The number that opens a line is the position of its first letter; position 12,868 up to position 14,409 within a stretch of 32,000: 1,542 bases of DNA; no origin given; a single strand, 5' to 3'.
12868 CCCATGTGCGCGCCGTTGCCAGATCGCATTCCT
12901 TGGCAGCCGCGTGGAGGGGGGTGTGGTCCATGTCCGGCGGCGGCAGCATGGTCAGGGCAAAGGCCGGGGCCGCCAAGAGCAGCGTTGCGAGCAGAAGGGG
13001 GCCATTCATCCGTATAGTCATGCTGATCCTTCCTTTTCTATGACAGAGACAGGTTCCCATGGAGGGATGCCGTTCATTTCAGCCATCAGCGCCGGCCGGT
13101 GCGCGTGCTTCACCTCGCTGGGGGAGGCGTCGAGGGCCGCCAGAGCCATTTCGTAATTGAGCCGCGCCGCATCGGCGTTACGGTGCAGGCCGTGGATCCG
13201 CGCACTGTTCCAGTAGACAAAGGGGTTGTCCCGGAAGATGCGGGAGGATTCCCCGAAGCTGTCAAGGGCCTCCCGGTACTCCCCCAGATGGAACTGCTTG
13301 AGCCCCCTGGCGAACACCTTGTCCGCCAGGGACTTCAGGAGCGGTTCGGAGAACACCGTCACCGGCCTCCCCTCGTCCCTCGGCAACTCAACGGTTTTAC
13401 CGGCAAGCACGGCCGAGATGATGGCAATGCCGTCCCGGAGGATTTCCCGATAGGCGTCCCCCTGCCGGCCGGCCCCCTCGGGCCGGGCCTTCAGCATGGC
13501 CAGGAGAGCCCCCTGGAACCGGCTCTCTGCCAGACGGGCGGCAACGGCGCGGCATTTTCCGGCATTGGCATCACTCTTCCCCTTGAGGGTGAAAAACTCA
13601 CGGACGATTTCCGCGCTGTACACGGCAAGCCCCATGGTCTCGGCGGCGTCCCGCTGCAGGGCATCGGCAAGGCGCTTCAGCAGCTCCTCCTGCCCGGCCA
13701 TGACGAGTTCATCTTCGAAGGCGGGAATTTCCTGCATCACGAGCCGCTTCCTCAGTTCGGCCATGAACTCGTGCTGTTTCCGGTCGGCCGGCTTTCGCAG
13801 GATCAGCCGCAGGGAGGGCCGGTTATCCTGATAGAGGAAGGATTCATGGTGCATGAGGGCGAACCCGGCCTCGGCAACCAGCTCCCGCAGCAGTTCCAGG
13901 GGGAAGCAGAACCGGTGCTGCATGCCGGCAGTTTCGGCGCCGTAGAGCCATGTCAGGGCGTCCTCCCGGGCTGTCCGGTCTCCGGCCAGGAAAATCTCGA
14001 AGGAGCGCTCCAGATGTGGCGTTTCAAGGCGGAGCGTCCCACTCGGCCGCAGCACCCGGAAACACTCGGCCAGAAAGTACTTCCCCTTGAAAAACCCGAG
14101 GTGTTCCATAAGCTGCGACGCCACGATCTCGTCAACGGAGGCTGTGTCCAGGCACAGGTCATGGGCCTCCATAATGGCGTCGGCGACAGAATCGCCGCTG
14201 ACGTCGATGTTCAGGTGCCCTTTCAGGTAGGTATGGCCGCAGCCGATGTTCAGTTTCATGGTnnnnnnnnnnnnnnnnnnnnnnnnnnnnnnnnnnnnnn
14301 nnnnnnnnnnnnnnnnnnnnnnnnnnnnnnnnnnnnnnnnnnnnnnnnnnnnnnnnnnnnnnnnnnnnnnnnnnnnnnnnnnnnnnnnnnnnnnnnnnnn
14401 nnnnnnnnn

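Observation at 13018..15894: Radical SAM/SPASM enzyme and methyltransferase-TPR fusion coupled to the Kunitz gene: possible protein-level maturation cassette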

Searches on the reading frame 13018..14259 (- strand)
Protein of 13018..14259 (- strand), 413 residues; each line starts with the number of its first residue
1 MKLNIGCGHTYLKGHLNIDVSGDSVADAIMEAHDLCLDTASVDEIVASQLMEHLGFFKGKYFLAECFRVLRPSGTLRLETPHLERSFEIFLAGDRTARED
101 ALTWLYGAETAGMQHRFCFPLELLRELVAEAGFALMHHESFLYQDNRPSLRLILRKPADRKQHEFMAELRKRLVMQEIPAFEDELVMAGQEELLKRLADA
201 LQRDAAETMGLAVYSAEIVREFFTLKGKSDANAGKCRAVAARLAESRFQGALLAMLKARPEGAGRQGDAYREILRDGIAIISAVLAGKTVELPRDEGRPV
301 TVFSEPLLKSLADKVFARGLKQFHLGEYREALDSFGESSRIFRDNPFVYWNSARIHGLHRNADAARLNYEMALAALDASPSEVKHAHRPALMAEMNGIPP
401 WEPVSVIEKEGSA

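Call 3: search_protein_families(library=pfam, proteins=[window:13018-14259:-], max_evalue=0.01)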
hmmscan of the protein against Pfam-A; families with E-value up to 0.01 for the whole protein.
window:13018-14259:- (413 aa): 3 families
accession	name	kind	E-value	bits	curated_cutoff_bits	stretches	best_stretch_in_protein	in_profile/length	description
PF08241.18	Methyltransf_11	-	0.00018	22.5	21.2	1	30-76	49-93/95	Methyltransferase domain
PF13489.12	Methyltransf_23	-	0.00028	21.1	27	1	41-137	81-163/164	Methyltransferase domain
PF13649.12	Methyltransf_25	-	0.009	17.1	27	0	30-74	53-97/97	Methyltransferase domain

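Call 4: search_protein_families(library=ncbifam, proteins=[window:13018-14259:-], max_evalue=0.01)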
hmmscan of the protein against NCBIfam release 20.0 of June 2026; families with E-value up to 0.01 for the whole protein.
window:13018-14259:- (413 aa): 0 families

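Call 35: search_solved_structures(query=window:13018-14259:-, max_evalue=1, show_alignments=2)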
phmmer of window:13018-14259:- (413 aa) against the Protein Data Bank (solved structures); distinct sequences matched with E-value up to 1: 1.
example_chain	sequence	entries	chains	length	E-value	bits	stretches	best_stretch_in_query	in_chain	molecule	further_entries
1ybz_A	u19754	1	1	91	0.26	13.6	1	137-201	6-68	chorismate mutase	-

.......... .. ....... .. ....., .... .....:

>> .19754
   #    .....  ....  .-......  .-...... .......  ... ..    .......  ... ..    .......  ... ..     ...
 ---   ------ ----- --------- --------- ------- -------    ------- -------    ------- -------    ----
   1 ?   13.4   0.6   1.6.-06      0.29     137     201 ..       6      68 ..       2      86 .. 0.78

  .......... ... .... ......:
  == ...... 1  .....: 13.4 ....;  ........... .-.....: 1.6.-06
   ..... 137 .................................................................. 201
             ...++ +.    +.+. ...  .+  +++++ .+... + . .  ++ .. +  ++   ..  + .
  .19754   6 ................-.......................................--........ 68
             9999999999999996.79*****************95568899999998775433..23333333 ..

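Call 44: find_homologous_proteins(query=window:13018-14259:-, max_evalue=1e-10)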
Query window:13018-14259:- (413 aa): 33 proteins with E <= 1e-10 among 8000 candidates.
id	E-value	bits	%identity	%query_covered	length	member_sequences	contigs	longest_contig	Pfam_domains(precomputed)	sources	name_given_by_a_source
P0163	2.0e-272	921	100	100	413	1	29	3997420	-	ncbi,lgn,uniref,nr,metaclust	ncbi:hypothetical protein GeomeDRAFT_0417 [Geobacter metallireducens RCH3]|uniref:SAM-dependent meth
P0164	2.8e-259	878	96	100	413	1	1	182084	-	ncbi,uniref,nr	ncbi:class I SAM-dependent methyltransferase [Geobacter grbiciae]|uniref:class I SAM-dependent methy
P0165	1.8e-217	740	82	100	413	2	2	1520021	PF13489.13,PF08241.19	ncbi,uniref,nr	ncbi:methyltransferase domain-containing protein [Geobacter hydrogenophilus]|uniref:Methyltransferas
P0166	5.8e-202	689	76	100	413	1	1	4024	PF08241.19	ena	-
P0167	2.1e-200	684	77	100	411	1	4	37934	PF08241.19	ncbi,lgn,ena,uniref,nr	ncbi:methyltransferase domain-containing protein [Geobacter sp.]|uniref:class I SAM-dependent methyl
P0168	3.7e-198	677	76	100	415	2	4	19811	-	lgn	-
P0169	2.5e-197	674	77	98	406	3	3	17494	-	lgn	-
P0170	1.4e-182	625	70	100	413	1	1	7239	PF08241.19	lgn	-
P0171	1.5e-180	619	69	100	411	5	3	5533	-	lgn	-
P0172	2.3e-179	615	69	100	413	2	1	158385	PF08241.19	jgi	-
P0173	2.5e-179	615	68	100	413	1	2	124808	PF13489.13,PF08241.19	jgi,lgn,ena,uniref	uniref:Methyltransferase domain-containing protein n=1 Tax=Geobacter metallireducens TaxID=28232 Rep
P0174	4.7e-174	597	69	98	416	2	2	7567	-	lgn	-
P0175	1.0e-170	586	67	99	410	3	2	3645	PF14559.13,PF13489.13,PF07719.24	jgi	jgi:predicted SAM-dependent methyltransferase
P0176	4.0e-164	565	66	98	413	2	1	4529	PF13489.13,PF08241.19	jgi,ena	jgi:predicted SAM-dependent methyltransferase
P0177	2.1e-162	559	63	100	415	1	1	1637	PF13489.13,PF08241.19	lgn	-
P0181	1.6e-126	441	54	96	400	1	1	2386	PF13424.13,PF07719.24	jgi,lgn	jgi:predicted SAM-dependent methyltransferase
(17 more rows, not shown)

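Call 50: predict_structure(alignment_id=A3)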
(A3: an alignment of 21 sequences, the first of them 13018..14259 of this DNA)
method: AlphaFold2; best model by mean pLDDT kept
length: 413 residues; sequences in the alignment: 21
mean_pLDDT: 89.2   pTM: 0.87
mean pLDDT of the five models: 89.2, 88.0, 88.0, 86.9, 84.7
residues with pLDDT >= 90: 294; 70-90: 87; 50-70: 17; < 50: 15
segments of 3 or more residues with pLDDT < 50: 399-413
pLDDT, mean of each block of 10 residues (from residue 1): 82 91 83 93 93 89 98 96 93 91 71 69 96 97 89 96 97 97 94 97 92 98 85 88 94 92 89 97 93 79 95 96 96 96 95 93 93 94 90 75 31 28
secondary structure, 60 per line:
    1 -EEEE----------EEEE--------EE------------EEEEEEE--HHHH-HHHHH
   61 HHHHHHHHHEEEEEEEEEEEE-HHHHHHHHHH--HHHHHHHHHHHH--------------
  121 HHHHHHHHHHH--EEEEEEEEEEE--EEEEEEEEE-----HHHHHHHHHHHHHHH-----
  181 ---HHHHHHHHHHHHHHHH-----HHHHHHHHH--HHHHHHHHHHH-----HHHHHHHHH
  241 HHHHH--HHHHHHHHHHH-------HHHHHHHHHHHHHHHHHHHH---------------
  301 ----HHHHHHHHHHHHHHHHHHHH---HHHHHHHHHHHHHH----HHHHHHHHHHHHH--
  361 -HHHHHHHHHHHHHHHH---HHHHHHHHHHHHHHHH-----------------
elements in order: E2-5 E16-19 E42-48 H51-54 H56-69 E70-81 H83-92 H95-106 H121-131 E134-144 E147-155 H161-175 H184-199 H205-213 H216-226 H232-245 H248-258 H266-285 H305-324 H328-341 H346-358 H362-377 H381-396

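Call 53: fold_search(model_id=the predicted structure, library=pdb)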
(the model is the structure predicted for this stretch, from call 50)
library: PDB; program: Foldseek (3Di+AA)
matches with E <= 10: 1606; with E <= 0.001: 156
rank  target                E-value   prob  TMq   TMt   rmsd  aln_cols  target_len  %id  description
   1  2p8j_B                7.3e-06  1.00  0.30  0.56   3.6       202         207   13  Crystal structure of S-adenosylmethionine-dependent methyltransferase (NP_349143.1) from Clostridium acetobutylicum at (released 2007-04-24)
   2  6f5z_B                1.2e-05  1.00  0.29  0.50   4.5       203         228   15  Complex between the Haloferax volcanii Trm112 methyltransferase activator and the Hvo_0019 putative methyltransferase (released 2018-07-11)
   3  3l8d                  1.2e-05  1.00  0.26  0.50   6.9       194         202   15  Crystal structure of methyltransferase from Bacillus Thuringiensis (released 2010-01-12)
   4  6f5z_A                1.4e-05  1.00  0.29  0.50   4.7       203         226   16  Complex between the Haloferax volcanii Trm112 methyltransferase activator and the Hvo_0019 putative methyltransferase (released 2018-07-11)
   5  3sm3                  1.8e-05  1.00  0.29  0.54   6.4       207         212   15  Crystal Structure of SAM-dependent methyltransferases Q8PUK2_METMA from Methanosarcina mazei. Northeast Structural Genom (released 2011-07-20)
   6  2p8j_A                2.1e-05  1.00  0.29  0.54   4.9       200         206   14  Crystal structure of S-adenosylmethionine-dependent methyltransferase (NP_349143.1) from Clostridium acetobutylicum at (released 2007-04-24)
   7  1vl5_C                3.3e-05  1.00  0.25  0.47   5.8       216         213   14  CRYSTAL STRUCTURE OF A PUTATIVE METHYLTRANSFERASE (BH2331) FROM BACILLUS HALODURANS C-125 AT 1.95 A RESOLUTION (released 2004-08-17)
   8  6uvq_A                3.7e-05  1.00  0.27  0.42   6.5       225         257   14  Crystal structure of Apo AtmM (released 2020-11-25)
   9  3bus_A                4.0e-05  1.00  0.28  0.44   6.2       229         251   16  Crystal Structure of RebM (released 2008-03-25)
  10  5f8e_C                4.6e-05  1.00  0.27  0.31   5.4       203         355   16  Rv2258c-SAH (released 2016-06-29)
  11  4pne_A                5.3e-05  1.00  0.26  0.39   5.3       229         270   16  Crystal Structure of the [4+2]-Cyclase SpnF (released 2015-02-18)
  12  8zc7_B                6.4e-05  1.00  0.27  0.40   5.2       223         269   17  Crystallographic analysis of MitM, which catalyzes the post-mitosane modification in mitomycin biosynthesis (released 2024-11-27)
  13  9icz_A                6.4e-05  1.00  0.27  0.41   7.9       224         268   16  C-Methyltransferase SeMT from Saccharopolyspora erythraea (released 2025-12-10)
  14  3bkw_A                7.1e-05  1.00  0.28  0.49   5.5       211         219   18  Crystal structure of S-adenosylmethionine dependent methyltransferase (NP_104914.1) from Mesorhizobium loti at 1.60 A  (released 2007-12-18)
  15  6uv6_A                7.1e-05  1.00  0.24  0.36  16.8       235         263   18  AtmM with bound rebeccamycin analogue (released 2020-11-25)
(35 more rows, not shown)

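Call 61: search_protein_families(library=pfam, proteins=[window:13018-14259:-, P0175, P0181], max_evalue=10)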
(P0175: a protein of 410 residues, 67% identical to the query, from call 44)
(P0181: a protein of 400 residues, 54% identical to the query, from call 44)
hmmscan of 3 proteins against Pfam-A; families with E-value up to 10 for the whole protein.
window:13018-14259:- (413 aa): 7 families
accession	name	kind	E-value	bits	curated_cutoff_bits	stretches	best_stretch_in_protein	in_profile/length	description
PF08241.18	Methyltransf_11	-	0.00018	22.5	21.2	1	30-76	49-93/95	Methyltransferase domain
PF13489.12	Methyltransf_23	-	0.00028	21.1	27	1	41-137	81-163/164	Methyltransferase domain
PF13649.12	Methyltransf_25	-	0.009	17.1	27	1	30-74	53-97/97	Methyltransferase domain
PF07719.23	TPR_2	-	0.012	16.1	27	1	316-344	5-33/34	Tetratricopeptide repeat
PF20922.3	Anamorsin_N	-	0.015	15.5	27.1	1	40-83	49-92/163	Anamorsin, N-terminal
PF00515.34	TPR_1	-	0.21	11.9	27.8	1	318-337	7-26/34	Tetratricopeptide repeat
PF02353.26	CMAS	-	0.24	11.1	27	1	41-80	127-166/273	Mycolic acid cyclopropane synthetase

P0175 (410 aa): 17 families
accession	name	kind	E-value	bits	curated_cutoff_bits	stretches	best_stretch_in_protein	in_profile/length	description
PF13489.12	Methyltransf_23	-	5.9e-06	26.5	27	1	17-138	49-164/164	Methyltransferase domain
PF07719.23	TPR_2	-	9.2e-06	25.9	27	2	347-374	2-29/34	Tetratricopeptide repeat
PF14559.12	TPR_19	-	3.5e-05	24.5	25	1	325-385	4-63/68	Tetratricopeptide repeat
PF13432.12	TPR_16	-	0.00014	22.7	32.7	1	322-378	7-63/65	Tetratricopeptide repeat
PF08241.18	Methyltransf_11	-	0.00039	21.4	21.2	1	28-76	47-93/95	Methyltransferase domain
PF13414.12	TPR_11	-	0.00051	20.1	26.8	1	319-360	1-42/42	TPR repeat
PF13428.12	TPR_14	-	0.0017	19.3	23.5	2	348-382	3-36/44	Tetratricopeptide repeat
PF13424.12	TPR_12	-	0.0018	18.8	30.1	1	323-375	14-74/77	Tetratricopeptide repeat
PF00515.34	TPR_1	-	0.0038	17.4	27.8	2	319-345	8-34/34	Tetratricopeptide repeat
PF07721.20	TPR_4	-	0.0056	17.6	27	1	348-366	3-21/26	Tetratricopeptide repeat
PF13649.12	Methyltransf_25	-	0.032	15.4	27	1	29-74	52-97/97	Methyltransferase domain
PF13181.12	TPR_8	-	0.12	13.1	25.7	1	349-373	4-28/34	Tetratricopeptide repeat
PF20922.3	Anamorsin_N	-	0.14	12.3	27.1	1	46-83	55-92/163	Anamorsin, N-terminal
PF09976.15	TPR_21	-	0.19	11.9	25.5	1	355-382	155-182/193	Tetratricopeptide repeat-like domain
PF02353.26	CMAS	-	0.22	11.3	27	1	41-80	127-166/273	Mycolic acid cyclopropane synthetase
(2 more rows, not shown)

P0181 (400 aa): 11 families
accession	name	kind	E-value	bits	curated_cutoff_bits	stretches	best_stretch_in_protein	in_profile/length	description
PF07719.23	TPR_2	-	6.3e-06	26.4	27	2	316-345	5-34/34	Tetratricopeptide repeat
PF13424.12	TPR_12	-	1.1e-05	26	30.1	1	323-378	14-70/77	Tetratricopeptide repeat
PF13489.12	Methyltransf_23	-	0.00011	22.4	27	1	34-135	74-161/164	Methyltransferase domain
PF00515.34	TPR_1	-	0.00044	20.4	27.8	1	318-345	7-34/34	Tetratricopeptide repeat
PF08241.18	Methyltransf_11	-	0.00045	21.2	21.2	1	29-76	48-93/95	Methyltransferase domain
PF13414.12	TPR_11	-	0.0079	16.3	26.8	1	325-357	7-39/42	TPR repeat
PF13428.12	TPR_14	-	0.014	16.5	23.5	0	355-379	3-27/44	Tetratricopeptide repeat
PF20922.3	Anamorsin_N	-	0.032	14.4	27.1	1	37-81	47-90/163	Anamorsin, N-terminal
PF13181.12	TPR_8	-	0.065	13.9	25.7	1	348-372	3-27/34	Tetratricopeptide repeat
PF13649.12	Methyltransf_25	-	0.11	13.7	27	1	29-74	52-97/97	Methyltransferase domain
PF13374.12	TPR_10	-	0.11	13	27.5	1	323-343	13-33/42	Tetratricopeptide repeat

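Call 77: search_protein_representatives(alignment_id=A3)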
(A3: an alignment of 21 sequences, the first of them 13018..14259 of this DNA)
Query: 21 sequences, 401 profile positions. Proteins with E-value up to 0.001 (for the whole library): 29531; up to 1e-10: 4444; up to 1e-30: 189. The best 150 are listed.
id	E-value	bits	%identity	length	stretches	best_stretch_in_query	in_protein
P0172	1.6e-171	587.6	-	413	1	1-399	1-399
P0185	4.5e-162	556.5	-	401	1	1-400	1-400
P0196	5.9e-132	457.3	-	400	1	1-392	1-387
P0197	1.7e-119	416.2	-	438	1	1-398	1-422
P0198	5.8e-118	411.2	-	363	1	1-357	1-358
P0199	7.7e-118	410.8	-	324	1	1-321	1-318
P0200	4.6e-116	405.0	-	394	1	1-394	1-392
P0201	2.2e-113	396.1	-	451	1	2-399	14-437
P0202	7.6e-107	374.6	-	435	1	1-399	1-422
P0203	1.2e-105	370.6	-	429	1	1-397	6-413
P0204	2.6e-103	363.0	-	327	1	1-322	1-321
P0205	2.9e-102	359.5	-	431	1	1-395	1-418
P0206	1.7e-101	357.0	-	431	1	1-398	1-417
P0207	3.2e-101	356.1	-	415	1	1-393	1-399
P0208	3.6e-95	336.2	-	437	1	1-396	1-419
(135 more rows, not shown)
